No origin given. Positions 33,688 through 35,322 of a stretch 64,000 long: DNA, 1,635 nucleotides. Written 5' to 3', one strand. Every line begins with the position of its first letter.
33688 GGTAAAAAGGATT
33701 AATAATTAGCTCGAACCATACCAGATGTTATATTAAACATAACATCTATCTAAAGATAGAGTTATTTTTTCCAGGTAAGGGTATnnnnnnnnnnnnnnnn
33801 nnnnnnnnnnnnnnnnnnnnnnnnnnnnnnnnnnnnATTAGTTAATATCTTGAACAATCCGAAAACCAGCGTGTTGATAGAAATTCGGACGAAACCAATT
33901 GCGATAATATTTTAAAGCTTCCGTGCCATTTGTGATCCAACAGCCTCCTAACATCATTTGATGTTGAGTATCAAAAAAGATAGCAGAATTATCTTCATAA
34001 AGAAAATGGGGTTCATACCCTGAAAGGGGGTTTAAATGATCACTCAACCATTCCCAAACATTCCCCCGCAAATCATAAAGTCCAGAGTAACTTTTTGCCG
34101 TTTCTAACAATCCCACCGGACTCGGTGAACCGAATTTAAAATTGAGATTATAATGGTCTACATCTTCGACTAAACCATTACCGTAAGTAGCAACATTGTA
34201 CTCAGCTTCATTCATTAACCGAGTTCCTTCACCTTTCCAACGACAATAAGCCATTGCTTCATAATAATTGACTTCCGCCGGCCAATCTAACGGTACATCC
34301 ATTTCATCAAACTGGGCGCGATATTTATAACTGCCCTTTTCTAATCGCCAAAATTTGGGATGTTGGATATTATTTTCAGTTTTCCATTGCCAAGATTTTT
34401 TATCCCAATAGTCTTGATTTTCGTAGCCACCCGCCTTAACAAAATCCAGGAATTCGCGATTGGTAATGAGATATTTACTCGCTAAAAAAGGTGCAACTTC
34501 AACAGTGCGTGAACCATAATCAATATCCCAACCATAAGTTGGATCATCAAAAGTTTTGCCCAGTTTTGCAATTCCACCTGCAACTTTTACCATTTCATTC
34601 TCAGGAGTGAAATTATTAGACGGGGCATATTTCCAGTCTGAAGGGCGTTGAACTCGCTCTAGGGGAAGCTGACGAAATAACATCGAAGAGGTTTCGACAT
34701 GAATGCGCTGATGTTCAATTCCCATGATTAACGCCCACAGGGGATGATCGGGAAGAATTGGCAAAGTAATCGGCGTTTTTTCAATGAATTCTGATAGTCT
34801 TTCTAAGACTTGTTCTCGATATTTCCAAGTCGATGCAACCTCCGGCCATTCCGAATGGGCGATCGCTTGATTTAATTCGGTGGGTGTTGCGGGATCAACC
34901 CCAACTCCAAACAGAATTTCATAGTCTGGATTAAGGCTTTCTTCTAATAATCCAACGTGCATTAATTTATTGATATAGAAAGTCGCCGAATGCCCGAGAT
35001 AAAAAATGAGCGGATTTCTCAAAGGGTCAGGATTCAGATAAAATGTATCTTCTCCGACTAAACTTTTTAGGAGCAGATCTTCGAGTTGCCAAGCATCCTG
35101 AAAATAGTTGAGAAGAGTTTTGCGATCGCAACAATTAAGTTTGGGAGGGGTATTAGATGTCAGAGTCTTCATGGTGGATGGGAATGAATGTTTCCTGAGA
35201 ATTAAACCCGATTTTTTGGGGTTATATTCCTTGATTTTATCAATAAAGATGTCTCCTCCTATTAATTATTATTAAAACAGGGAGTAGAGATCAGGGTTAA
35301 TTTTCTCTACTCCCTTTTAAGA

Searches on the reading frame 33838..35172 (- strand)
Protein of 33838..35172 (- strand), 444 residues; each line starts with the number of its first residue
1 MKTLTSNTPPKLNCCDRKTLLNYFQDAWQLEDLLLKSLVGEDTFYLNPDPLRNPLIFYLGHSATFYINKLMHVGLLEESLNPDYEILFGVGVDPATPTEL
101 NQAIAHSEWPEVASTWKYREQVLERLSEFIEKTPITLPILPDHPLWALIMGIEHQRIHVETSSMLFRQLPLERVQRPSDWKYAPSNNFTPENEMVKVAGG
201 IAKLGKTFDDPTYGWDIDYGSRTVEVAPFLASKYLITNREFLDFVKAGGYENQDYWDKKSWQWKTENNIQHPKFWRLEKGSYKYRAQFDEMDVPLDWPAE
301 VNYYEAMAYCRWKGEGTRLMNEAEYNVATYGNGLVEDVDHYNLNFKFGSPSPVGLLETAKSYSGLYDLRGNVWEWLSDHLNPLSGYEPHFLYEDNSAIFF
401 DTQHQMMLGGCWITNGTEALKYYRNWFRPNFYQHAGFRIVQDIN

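Call 8: search_protein_families(library=pfam, proteins=[window:33838-35172:-], max_evalue=0.001)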
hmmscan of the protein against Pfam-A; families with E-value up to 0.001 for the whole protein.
window:33838-35172:- (444 aa): 2 families
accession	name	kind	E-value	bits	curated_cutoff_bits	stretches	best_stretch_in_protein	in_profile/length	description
PF03781.23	FGE-sulfatase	-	4.8e-34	118.6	23.3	1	191-440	2-254/255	Sulfatase-modifying factor enzyme 1-like domain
PF12867.12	DinB_2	-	0.0006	20.7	24.8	0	26-161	4-127/128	DinB superfamily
